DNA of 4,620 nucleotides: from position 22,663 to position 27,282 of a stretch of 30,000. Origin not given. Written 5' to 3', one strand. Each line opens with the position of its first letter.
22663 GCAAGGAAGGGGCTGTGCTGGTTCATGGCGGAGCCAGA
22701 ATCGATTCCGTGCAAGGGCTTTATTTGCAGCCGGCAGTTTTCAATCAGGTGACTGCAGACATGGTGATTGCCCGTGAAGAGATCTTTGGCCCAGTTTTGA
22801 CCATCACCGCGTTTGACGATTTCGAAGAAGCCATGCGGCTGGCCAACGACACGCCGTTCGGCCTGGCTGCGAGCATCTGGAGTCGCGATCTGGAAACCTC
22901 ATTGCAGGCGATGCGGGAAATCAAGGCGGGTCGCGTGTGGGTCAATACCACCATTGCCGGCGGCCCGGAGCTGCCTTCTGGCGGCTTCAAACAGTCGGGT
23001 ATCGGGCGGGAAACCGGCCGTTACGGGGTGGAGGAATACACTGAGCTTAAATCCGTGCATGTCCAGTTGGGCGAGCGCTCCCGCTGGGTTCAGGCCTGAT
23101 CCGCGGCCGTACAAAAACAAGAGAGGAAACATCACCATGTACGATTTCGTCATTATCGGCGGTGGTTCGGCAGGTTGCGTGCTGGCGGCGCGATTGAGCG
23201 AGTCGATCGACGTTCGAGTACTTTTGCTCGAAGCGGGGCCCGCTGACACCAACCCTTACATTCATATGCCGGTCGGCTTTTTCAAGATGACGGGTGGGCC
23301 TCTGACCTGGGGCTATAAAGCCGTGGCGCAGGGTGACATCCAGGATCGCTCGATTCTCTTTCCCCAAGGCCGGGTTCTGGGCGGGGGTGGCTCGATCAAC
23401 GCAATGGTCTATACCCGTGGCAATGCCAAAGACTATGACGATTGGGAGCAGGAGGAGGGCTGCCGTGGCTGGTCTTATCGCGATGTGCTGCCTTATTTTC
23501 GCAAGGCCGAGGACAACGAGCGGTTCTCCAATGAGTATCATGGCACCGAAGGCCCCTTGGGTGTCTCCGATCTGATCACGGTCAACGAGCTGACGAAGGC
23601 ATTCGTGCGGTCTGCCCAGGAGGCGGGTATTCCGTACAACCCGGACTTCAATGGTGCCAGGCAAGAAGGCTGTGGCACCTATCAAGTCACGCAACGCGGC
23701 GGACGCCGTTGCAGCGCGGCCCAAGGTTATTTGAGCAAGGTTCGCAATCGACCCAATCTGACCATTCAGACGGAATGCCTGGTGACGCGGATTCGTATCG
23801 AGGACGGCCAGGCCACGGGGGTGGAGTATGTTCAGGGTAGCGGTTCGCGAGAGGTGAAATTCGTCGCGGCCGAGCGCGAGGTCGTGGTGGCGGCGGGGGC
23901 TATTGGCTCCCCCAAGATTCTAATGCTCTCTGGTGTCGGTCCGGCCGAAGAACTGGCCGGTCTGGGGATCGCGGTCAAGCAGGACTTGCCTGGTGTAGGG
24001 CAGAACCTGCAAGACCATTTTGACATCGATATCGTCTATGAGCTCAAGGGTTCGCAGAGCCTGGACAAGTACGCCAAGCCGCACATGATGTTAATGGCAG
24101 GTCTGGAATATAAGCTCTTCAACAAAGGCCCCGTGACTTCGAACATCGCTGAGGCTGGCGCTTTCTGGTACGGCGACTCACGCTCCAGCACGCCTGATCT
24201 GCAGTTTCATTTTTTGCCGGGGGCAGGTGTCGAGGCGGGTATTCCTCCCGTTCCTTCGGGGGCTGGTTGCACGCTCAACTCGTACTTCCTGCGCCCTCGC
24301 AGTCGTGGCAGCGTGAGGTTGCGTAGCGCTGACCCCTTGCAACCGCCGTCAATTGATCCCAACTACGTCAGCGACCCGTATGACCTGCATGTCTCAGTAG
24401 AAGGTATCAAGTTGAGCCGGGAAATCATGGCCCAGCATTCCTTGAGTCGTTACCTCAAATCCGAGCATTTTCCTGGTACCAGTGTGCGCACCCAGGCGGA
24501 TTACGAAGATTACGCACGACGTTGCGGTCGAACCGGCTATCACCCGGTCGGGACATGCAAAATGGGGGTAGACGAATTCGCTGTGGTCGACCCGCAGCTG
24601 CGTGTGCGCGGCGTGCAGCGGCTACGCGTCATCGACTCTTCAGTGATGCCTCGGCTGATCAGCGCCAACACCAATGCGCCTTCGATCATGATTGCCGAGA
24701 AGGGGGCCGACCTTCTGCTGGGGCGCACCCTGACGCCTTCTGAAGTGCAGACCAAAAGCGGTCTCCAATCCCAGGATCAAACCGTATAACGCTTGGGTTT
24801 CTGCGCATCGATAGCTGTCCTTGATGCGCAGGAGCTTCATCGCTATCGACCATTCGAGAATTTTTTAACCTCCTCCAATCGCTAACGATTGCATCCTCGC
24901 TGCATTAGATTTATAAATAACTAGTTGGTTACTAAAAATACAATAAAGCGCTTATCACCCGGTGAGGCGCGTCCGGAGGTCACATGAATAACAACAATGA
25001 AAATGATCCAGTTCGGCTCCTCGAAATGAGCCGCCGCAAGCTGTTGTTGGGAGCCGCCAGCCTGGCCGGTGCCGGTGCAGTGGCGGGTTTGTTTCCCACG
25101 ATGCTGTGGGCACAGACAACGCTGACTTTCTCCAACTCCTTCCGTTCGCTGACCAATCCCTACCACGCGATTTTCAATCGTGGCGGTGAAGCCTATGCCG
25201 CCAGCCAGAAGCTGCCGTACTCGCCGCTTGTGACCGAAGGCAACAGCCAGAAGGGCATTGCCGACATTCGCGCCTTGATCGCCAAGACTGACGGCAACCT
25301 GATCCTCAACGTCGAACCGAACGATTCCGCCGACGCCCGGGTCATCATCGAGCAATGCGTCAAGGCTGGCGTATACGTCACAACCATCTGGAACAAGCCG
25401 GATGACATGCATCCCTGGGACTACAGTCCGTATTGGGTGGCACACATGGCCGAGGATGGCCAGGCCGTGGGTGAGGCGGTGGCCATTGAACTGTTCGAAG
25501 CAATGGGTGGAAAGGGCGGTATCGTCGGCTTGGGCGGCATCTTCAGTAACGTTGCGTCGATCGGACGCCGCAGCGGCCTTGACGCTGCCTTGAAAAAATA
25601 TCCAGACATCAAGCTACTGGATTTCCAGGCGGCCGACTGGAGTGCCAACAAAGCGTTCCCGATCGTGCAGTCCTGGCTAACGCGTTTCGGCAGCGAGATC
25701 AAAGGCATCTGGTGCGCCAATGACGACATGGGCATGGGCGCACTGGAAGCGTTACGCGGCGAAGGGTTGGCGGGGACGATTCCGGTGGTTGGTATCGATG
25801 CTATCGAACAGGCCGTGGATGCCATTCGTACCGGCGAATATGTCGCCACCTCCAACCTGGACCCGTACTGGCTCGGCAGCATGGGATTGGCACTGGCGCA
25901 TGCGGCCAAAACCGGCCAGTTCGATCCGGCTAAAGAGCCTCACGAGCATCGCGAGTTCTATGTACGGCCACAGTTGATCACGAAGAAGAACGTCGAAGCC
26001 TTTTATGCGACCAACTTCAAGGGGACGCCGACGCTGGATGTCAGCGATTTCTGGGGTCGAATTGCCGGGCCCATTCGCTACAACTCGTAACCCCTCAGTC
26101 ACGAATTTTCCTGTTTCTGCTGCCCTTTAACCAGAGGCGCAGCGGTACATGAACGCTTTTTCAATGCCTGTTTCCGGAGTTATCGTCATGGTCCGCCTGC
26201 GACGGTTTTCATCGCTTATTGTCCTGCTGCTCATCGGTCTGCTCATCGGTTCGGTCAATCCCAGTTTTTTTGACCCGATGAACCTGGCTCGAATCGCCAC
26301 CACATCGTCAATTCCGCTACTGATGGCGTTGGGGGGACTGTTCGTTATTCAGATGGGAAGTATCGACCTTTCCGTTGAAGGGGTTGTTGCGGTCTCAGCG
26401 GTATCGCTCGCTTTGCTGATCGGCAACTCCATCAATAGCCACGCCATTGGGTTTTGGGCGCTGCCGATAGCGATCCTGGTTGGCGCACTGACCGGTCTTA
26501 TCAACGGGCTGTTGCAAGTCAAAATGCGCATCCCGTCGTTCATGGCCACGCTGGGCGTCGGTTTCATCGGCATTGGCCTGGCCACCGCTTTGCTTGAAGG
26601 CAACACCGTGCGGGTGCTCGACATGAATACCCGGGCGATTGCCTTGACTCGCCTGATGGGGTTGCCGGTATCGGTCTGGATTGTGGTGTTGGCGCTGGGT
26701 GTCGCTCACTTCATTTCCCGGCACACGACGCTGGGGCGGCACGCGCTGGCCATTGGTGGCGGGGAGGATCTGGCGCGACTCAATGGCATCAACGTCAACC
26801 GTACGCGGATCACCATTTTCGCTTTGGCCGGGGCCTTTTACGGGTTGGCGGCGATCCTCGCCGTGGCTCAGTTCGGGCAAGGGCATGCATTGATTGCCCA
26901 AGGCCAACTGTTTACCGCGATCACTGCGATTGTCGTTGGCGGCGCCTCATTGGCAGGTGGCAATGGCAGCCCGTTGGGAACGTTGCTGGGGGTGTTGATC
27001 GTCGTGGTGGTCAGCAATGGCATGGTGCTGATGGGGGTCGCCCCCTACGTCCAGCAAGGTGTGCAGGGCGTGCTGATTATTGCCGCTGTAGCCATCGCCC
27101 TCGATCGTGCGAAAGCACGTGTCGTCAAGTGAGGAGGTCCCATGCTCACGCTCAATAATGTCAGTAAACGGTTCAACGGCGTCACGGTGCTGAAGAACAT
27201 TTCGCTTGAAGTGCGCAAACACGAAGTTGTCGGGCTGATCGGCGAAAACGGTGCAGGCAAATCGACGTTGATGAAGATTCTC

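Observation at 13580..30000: An unassigned hybrid catabolic cluster joining sugar-type uptake, alcohol/aldehyde oxidation, CoA-thioester chemistry, DUF993/TIM-barrel enzymes and a dedicated ETF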

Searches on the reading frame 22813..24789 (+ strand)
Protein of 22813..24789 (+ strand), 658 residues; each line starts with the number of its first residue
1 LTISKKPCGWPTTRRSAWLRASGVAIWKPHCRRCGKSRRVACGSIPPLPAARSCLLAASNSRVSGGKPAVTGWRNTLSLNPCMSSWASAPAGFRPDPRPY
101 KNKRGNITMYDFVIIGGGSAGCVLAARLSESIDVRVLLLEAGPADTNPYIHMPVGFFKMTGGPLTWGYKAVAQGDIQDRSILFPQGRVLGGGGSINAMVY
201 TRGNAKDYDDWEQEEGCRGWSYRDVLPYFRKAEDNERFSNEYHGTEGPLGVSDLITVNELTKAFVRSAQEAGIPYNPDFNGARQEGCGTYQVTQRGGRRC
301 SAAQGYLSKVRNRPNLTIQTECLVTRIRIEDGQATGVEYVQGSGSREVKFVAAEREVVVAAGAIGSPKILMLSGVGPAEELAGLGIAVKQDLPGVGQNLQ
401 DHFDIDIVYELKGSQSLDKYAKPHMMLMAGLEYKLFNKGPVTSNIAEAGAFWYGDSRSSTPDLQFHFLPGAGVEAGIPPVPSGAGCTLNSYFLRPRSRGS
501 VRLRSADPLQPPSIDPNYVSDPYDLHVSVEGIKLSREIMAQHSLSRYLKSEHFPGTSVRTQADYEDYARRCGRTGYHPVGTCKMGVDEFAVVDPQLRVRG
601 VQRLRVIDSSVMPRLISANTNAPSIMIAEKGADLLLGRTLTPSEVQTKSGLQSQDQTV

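Call 3: search_protein_families(library=pfam, proteins=[window:22813-24789:+])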
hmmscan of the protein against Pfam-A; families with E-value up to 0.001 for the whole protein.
window:22813-24789:+ (658 aa): 7 families
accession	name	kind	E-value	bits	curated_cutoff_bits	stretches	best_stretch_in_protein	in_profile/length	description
PF00732.25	GMC_oxred_N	-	7.7e-56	189.8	23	1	110-403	1-217/218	GMC oxidoreductase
PF05199.19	GMC_oxred_C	-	2.9e-38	132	24.6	1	495-628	1-139/139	GMC oxidoreductase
PF00890.30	FAD_binding_2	-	3.1e-08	33.7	20.4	1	307-366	149-206/414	FAD binding domain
PF01266.30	DAO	-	2.2e-06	27.9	27.9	1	111-369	1-209/353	FAD dependent oxidoreductase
PF05834.18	Lycopene_cycl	-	1.1e-05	25.2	23.4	1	111-145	1-36/380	Lycopene cyclase protein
PF13450.12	NAD_binding_8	-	0.00012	22.7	21.9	1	114-143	1-29/68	NAD(P)-binding Rossmann-like domain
PF07992.20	Pyr_redox_2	-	0.00052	20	26.1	0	110-143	1-31/291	Pyridine nucleotide-disulphide oxidoreductase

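Call 6: search_protein_families(library=ncbifam, proteins=[window:22813-24789:+])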
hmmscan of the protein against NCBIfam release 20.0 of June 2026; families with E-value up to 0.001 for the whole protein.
window:22813-24789:+ (658 aa): 11 families
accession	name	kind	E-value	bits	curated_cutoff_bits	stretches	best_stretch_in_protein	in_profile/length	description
NF002550.0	PRK02106.1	subfamily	2.2e-181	604.2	605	1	109-645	5-543/563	choline dehydrogenase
TIGR01810.1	betA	equivalog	1e-154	516.1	732.1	1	111-638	1-529/532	choline dehydrogenase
TIGR03970.1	mycofact_MftG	equivalog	1.1e-98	331.4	387.45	2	111-418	2-307/487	mycofactocin dehydrogenase MftG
TIGR04542.1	GMC_mycofac_2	equivalog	1.9e-34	119.4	400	2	111-380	1-242/425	mycofactocin system GMC family oxidoreductase MftG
NF038210.1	GMC_mycofac_3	equivalog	3.3e-15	55.9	300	1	113-214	2-95/418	mycofactocin system GMC family oxidoreductase MftG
TIGR00551.1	nadB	equivalog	0.00012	21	452.75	0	306-366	134-190/489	L-aspartate oxidase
TIGR02462.1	pyranose_ox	equivalog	0.00013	21.1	544.9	0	312-376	227-293/548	pyranose oxidase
NF006130.0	PRK08274.1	equivalog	0.00039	19.4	369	0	108-145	4-40/467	FAD-dependent tricarballylate dehydrogenase TcuA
NF058674.1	CholsOxChoxAB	equivalog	0.00055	18.6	850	0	110-142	6-37/535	cholesterol oxidase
TIGR01790.1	carotene-cycl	subfamily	0.00057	19.1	209.5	1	111-144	1-33/387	lycopene cyclase family protein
TIGR02032.1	GG-red-SF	subfamily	0.00076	19.3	158.8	0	110-141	1-31/297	geranylgeranyl reductase family protein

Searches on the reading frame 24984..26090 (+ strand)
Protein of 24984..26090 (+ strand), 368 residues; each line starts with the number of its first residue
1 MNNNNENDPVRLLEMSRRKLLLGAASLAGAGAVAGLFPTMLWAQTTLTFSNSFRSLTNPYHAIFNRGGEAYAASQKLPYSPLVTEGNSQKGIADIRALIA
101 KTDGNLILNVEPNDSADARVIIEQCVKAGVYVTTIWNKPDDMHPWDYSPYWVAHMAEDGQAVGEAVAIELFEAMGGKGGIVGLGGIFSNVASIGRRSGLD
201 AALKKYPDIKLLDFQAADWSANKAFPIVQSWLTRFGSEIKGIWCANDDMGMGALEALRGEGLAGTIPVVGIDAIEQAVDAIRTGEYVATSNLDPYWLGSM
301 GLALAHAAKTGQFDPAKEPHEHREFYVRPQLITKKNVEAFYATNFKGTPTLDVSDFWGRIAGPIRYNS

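Call 4: search_protein_families(library=pfam, proteins=[window:24984-26090:+])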
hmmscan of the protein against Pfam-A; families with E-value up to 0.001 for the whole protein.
window:24984-26090:+ (368 aa): 2 families
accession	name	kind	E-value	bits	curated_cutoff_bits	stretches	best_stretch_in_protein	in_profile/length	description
PF13407.12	Peripla_BP_4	-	1.4e-37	130.1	35.1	1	55-312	7-257/258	Periplasmic binding protein domain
PF00532.27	Peripla_BP_1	-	4.6e-05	23.5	22.2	1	160-285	105-237/281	Periplasmic binding proteins and sugar binding domain of LacI family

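Call 6: search_protein_families(library=ncbifam, proteins=[window:24984-26090:+])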
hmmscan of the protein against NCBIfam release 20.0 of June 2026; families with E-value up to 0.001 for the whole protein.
window:24984-26090:+ (368 aa): 7 families
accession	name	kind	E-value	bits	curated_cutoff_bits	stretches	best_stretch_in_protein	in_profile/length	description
NF007254.0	PRK09701.1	equivalog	5.4e-27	94.8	335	1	54-319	32-299/311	D-allose transporter substrate-binding protein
NF007936.0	PRK10653.1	equivalog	4.5e-20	72.1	337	1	33-313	15-281/295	ribose ABC transporter substrate-binding protein RbsB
NF041827.1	YtfQ_transport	equivalog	1.1e-14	54.1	510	1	157-321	130-298/320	galactofuranose ABC transporter, galactofuranose-binding protein YtfQ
TIGR02634.1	xylF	equivalog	5.7e-11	42.6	389.55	1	84-345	36-296/302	D-xylose ABC transporter substrate-binding protein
NF011924.1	PRK15395.1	equivalog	6.8e-10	38.5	420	1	212-291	199-278/329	galactose/glucose ABC transporter substrate-binding protein MglB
NF007075.0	PRK09526.1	subfamily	2.3e-07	30.1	340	1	160-274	165-278/358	LacI family DNA-binding transcriptional regulator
NF007680.0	PRK10355.1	equivalog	1.9e-06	27.3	504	1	156-286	126-259/331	D-xylose ABC transporter substrate-binding protein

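Call 29: search_solved_structures(query=window:24984-26090:+, max_evalue=0.00001)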
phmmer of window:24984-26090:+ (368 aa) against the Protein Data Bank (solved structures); distinct sequences matched with E-value up to 0.00001: 61 (the best 60 are shown).
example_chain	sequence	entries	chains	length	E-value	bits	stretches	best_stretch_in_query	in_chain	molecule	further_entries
2rjo_A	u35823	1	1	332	1.9e-127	428.4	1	43-367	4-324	Twin-arginine translocation pathway signal protein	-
4rs3_A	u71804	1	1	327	6.3e-30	107.5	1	154-338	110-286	ABC transporter, carbohydrate uptake transporter-2 (CUT2) family, periplasmic sugar-bindin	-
5hko_A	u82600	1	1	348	7.5e-30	107.3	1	154-338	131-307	ABC transporter, carbohydrate uptake transporter-2 (CUT2) family, periplasmic sugar-bindin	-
4rsm_A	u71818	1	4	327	3.7e-29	105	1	158-339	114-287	Periplasmic binding protein/LacI transcriptional regulator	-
2ioy_A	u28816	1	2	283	2.4e-27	99.1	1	54-338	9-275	Periplasmic sugar-binding protein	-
1gub_A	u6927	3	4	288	2e-23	86.2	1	54-319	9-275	D-ALLOSE-BINDING PERIPLASMIC PROTEIN | PROTEIN (PRECURSOR OF PERIPLASMIC SUGAR RECEPTOR)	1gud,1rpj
8wl5_A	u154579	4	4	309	3.8e-22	81.9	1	111-321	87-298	Allose ABC transporter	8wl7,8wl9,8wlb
9jwt_A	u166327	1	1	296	1.3e-21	80.2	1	54-334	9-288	MSD3-holo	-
9jwq_A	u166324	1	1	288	2.7e-21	79.1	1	54-319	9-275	MSD3-apo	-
5dte_A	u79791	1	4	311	3.8e-21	78.6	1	53-334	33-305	Monosaccharide-transporting ATPase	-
9jwl_A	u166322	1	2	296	5.7e-20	74.8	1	126-318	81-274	MSD1-holo chainA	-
9jwo_A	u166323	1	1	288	5.8e-20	74.7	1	126-317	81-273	MSD1-apo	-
4irx_A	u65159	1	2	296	1.3e-18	70.3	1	52-295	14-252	Sugar ABC transporter, periplasmic sugar-binding protein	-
4yv7_A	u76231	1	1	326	8.8e-17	64.3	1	57-312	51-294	Periplasmic binding protein/LacI transcriptional regulator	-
4zjp_A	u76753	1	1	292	3.3e-15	59.1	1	48-319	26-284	Monosaccharide-transporting ATPase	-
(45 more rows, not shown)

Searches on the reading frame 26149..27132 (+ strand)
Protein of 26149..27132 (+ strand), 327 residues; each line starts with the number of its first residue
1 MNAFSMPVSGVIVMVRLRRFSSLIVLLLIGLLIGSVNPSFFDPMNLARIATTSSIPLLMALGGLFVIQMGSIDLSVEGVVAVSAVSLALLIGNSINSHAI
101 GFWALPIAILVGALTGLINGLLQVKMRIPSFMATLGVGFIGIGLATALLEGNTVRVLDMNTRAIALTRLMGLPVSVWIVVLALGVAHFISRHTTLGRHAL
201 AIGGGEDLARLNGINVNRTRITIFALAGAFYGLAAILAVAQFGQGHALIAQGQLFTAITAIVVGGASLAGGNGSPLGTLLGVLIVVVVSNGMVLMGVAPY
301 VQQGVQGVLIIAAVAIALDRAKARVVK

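Call 4: search_protein_families(library=pfam, proteins=[window:26149-27132:+])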
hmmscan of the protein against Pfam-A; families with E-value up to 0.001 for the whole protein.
window:26149-27132:+ (327 aa): 1 family
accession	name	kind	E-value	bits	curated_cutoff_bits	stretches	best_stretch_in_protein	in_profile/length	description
PF02653.21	BPD_transp_2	-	2.1e-36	125.9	26.8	1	46-314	2-269/269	Branched-chain amino acid transport system / permease component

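Call 26: search_protein_families(library=ncbifam, proteins=[window:26149-27132:+], max_evalue=0.00001)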
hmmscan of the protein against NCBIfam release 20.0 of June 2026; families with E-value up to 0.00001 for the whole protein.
window:26149-27132:+ (327 aa): 9 families
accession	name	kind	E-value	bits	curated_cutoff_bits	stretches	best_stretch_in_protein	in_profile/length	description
NF008441.0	PRK11285.1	equivalog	4.3e-47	160.8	378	1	17-324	27-328/333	L-arabinose ABC transporter permease AraH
NF007067.0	PRK09512.1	equivalog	1.3e-44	152.8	398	1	21-316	21-316/321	ribose ABC transporter permease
NF040906.3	GguB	equivalog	2.8e-38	132.1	450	2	164-316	216-368/375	multiple monosaccharide ABC transporter permease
NF007252.0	PRK09699.1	equivalog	5.2e-38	131.1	396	1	19-320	25-322/326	D-allose ABC transporter permease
NF007014.0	PRK09478.1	equivalog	5.3e-37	127.9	386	1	23-318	19-329/336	galactose/methyl galactoside ABC transporter permease MglC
NF008630.0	PRK11618.1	equivalog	1.6e-29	103.2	363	1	24-315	13-307/331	galactofuranose ABC transporter, permease protein YjfF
NF011961.0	PRK15432.1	equivalog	1.4e-27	96.9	388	1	18-314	9-301/344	autoinducer 2 ABC transporter permease LsrC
NF011612.1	PRK15038.1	equivalog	5.9e-26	91.4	500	1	22-314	7-302/322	autoinducer 2 ABC transporter permease LsrD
NF041862.1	YtfT_transport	equivalog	6.1e-18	65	535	1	57-316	67-323/339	galactofuranose ABC transporter, ATP-binding protein YtfT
